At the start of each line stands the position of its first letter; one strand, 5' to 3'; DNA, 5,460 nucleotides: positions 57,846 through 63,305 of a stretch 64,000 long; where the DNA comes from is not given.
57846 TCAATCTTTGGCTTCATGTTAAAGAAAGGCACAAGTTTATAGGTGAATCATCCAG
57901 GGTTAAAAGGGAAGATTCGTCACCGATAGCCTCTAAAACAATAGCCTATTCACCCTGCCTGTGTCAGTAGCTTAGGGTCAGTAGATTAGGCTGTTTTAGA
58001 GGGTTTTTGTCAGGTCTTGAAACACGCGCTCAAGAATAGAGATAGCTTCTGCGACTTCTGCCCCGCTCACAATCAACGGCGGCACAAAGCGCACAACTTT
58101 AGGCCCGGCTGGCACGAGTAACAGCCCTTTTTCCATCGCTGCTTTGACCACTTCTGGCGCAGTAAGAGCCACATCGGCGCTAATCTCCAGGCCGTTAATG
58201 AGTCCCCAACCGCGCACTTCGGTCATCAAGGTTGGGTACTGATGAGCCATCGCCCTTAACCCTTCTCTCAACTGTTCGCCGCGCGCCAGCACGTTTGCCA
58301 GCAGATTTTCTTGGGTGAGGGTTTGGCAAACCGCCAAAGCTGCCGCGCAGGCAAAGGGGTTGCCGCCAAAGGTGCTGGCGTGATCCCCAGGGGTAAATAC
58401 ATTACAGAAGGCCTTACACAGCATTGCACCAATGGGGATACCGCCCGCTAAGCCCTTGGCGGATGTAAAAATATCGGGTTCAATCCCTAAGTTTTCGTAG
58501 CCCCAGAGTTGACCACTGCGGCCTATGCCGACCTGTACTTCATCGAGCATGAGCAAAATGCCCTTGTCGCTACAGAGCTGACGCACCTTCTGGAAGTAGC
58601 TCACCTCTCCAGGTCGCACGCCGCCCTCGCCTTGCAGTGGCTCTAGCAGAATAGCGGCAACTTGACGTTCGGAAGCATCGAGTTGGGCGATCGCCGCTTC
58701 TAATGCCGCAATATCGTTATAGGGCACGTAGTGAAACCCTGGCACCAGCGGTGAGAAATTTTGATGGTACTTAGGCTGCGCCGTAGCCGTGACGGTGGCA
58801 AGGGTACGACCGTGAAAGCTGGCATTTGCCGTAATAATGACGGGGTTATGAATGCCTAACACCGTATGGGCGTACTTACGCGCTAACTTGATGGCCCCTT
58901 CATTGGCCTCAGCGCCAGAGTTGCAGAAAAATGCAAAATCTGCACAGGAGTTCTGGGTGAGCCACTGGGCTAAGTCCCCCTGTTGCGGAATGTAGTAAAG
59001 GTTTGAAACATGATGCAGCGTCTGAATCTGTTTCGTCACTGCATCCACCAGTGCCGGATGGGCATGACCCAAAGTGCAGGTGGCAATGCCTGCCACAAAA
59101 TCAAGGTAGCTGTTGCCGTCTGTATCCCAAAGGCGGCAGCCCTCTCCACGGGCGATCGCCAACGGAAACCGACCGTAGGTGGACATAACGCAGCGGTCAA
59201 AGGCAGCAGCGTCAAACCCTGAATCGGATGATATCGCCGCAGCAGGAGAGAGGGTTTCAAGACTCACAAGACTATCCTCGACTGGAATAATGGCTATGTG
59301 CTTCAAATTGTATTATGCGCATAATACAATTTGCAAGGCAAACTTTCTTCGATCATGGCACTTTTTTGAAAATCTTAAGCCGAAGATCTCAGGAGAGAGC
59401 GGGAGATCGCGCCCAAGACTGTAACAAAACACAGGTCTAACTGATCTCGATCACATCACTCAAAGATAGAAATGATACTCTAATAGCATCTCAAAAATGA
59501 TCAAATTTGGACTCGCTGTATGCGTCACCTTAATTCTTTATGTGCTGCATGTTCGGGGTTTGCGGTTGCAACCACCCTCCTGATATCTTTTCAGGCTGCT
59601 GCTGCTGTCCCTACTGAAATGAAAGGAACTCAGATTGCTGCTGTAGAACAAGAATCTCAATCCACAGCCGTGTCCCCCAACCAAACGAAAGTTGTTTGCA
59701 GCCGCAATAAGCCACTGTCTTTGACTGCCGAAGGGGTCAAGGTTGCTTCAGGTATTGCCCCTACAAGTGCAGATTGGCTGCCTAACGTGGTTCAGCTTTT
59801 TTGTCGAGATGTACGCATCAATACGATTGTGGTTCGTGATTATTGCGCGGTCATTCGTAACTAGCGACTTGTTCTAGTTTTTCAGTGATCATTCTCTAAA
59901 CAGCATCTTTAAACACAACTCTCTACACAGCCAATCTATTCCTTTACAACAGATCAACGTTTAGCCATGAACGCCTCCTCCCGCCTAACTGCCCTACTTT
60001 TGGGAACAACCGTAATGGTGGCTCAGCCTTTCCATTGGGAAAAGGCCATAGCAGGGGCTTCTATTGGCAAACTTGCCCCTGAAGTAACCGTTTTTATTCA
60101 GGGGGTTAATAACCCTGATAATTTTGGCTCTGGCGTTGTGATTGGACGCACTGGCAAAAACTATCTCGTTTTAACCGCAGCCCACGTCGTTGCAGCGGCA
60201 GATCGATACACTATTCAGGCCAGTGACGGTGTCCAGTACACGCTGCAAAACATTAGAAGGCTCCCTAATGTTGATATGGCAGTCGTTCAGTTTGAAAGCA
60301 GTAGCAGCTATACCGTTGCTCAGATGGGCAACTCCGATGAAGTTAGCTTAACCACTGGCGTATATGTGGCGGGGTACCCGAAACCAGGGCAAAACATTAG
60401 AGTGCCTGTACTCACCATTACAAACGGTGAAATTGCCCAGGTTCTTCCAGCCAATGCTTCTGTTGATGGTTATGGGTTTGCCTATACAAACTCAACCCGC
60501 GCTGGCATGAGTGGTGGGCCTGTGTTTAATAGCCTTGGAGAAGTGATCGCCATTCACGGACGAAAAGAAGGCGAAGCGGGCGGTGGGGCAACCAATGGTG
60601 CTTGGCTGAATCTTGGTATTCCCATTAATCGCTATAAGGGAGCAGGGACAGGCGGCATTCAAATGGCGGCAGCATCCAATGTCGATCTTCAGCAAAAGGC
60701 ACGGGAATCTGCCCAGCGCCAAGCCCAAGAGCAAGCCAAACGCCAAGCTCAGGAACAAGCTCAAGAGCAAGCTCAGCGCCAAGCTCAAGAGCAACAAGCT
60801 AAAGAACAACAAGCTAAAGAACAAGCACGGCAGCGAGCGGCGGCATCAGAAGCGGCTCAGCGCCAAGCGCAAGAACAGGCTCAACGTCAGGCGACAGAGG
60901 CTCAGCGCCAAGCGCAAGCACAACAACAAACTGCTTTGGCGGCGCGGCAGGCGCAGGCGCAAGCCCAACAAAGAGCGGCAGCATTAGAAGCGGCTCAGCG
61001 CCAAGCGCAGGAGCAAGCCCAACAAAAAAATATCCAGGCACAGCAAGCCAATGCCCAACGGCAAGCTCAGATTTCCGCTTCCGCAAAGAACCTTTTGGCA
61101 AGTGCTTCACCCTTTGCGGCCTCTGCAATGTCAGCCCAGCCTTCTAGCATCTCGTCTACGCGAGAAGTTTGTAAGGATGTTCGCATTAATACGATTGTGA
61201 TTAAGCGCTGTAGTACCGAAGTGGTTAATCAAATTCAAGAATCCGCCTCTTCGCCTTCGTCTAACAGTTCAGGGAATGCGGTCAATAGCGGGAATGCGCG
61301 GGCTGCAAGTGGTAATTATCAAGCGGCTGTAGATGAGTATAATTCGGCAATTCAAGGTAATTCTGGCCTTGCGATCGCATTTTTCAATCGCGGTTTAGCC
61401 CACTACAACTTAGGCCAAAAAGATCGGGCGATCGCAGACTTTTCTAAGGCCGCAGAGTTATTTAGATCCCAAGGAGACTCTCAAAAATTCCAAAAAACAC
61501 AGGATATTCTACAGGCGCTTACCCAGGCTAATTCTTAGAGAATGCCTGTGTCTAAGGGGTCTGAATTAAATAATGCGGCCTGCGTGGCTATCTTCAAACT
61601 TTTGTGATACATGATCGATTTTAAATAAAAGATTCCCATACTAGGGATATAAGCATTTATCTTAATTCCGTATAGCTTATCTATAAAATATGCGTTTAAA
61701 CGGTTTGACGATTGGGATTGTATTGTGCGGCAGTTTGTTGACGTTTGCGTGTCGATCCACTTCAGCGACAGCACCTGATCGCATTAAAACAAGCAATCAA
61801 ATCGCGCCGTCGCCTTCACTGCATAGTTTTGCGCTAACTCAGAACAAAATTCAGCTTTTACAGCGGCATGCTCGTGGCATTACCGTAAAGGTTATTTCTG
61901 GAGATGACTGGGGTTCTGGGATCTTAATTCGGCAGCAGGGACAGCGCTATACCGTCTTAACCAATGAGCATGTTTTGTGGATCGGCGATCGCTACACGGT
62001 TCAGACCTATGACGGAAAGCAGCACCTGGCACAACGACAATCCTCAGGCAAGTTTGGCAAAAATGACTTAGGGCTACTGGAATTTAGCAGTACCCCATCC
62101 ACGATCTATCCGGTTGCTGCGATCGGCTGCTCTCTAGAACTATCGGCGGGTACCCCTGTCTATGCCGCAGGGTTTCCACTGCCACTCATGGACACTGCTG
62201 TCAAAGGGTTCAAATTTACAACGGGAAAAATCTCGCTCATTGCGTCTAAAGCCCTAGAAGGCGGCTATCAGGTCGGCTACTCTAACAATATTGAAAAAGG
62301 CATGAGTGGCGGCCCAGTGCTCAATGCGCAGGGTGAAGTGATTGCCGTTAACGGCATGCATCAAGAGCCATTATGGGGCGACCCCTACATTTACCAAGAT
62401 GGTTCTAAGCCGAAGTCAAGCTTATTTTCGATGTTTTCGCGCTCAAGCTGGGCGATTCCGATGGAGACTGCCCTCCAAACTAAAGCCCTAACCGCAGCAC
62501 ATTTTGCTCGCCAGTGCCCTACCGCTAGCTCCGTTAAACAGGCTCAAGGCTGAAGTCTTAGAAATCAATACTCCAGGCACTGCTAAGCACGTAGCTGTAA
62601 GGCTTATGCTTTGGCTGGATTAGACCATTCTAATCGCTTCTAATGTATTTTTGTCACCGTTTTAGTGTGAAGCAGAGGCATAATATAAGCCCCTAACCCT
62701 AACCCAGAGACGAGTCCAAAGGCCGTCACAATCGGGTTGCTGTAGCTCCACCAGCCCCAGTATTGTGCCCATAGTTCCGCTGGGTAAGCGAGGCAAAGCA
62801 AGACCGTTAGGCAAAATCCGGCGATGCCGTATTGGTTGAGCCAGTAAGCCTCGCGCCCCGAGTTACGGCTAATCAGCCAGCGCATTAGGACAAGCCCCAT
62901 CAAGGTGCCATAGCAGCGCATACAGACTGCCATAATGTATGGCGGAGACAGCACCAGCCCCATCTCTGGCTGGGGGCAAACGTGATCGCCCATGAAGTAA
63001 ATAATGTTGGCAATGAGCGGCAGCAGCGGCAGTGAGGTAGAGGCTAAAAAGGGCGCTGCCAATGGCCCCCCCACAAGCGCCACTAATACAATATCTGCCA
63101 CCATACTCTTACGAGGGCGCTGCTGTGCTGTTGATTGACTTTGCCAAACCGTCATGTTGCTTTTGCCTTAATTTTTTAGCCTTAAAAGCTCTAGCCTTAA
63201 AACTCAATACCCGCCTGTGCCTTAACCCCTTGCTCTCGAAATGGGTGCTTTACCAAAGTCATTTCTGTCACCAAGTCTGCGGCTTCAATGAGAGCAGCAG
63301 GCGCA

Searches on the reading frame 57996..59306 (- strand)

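Call 3: search_protein_families(library=pfam, proteins=[window:57996-59306:-], max_evalue=0.01)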
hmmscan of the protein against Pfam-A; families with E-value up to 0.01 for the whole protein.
window:57996-59306:- (436 aa): 2 families
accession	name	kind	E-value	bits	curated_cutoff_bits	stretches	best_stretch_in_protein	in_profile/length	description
PF00202.27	Aminotran_3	-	4.7e-120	401.4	30.5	1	45-428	7-402/403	Aminotransferase class-III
PF01212.27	Beta_elim_lyase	-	0.00098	19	27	1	123-255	48-168/288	Beta-eliminating lyase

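Call 22: search_protein_families(library=ncbifam, proteins=[window:57996-59306:-], max_evalue=0.001)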
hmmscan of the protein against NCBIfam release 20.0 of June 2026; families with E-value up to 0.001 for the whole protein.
window:57996-59306:- (436 aa): 70 families (the best 25 are shown)
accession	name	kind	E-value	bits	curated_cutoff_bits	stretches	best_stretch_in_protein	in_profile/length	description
TIGR00707.1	argD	subfamily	8.5e-157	521.8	410.05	1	40-429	2-380/381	acetylornithine/succinylornithine family transaminase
NF002325.0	PRK01278.1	subfamily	9.7e-138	459.1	372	1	39-433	5-390/395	acetylornithine transaminase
NF002874.0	PRK03244.1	equivalog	3.7e-132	440.9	457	1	35-433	13-396/399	acetylornithine transaminase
NF002797.0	PRK02936.1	equivalog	3.9e-130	434.1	496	1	40-431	4-379/385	acetylornithine transaminase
NF003468.0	PRK05093.1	subfamily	2.1e-122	408.7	522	1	32-433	8-403/405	acetylornithine/succinyldiaminopimelate transaminase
TIGR03246.1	arg_catab_astC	subfamily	6.3e-122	407.4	609.95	1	34-430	4-394/397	acetylornithine/succinylornithine family transaminase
NF009047.0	PRK12381.1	subfamily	2.5e-117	392.1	630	1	34-433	8-401/406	bifunctional succinylornithine transaminase/acetylornithine transaminase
NF003397.0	PRK04612.1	equivalog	4.5e-108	361.7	735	1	39-429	14-401/408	acetylornithine transaminase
NF004426.0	PRK05769.1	equivalog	2.3e-106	356.2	552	1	40-431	28-439/441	acetyl ornithine aminotransferase family protein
NF002985.0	PRK03715.1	equivalog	9e-105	350.6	568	1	40-431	11-393/395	acetylornithine transaminase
NF003273.0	PRK04260.1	equivalog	1.5e-102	343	616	1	41-429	5-375/376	acetylornithine transaminase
NF005993.0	PRK08117.1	subfamily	7.7e-98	327.9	574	1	49-433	27-431/433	aspartate aminotransferase family protein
TIGR01885.1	Orn_aminotrans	equivalog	1.1e-94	317.4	378.4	1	42-429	14-401/402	ornithine--oxo-acid transaminase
NF042418.1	LysJ_Th_th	equivalog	2.9e-86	289.8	700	1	43-422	14-378/386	[LysW]-aminoadipate semialdehyde transaminase LysJ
NF008570.0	PRK11522.1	equivalog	2.9e-85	286.6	612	1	56-434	77-459/464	putrescine aminotransferase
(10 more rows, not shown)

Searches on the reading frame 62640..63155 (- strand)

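Call 31: search_protein_families(library=pfam, proteins=[window:62640-63155:-], max_evalue=0.0001)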
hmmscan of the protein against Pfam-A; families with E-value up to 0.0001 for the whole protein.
window:62640-63155:- (171 aa): 1 family
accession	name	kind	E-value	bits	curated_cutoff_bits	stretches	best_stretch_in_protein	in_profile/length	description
PF09858.14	DUF2085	-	1e-07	32.7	25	1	75-156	16-89/90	Predicted membrane protein (DUF2085)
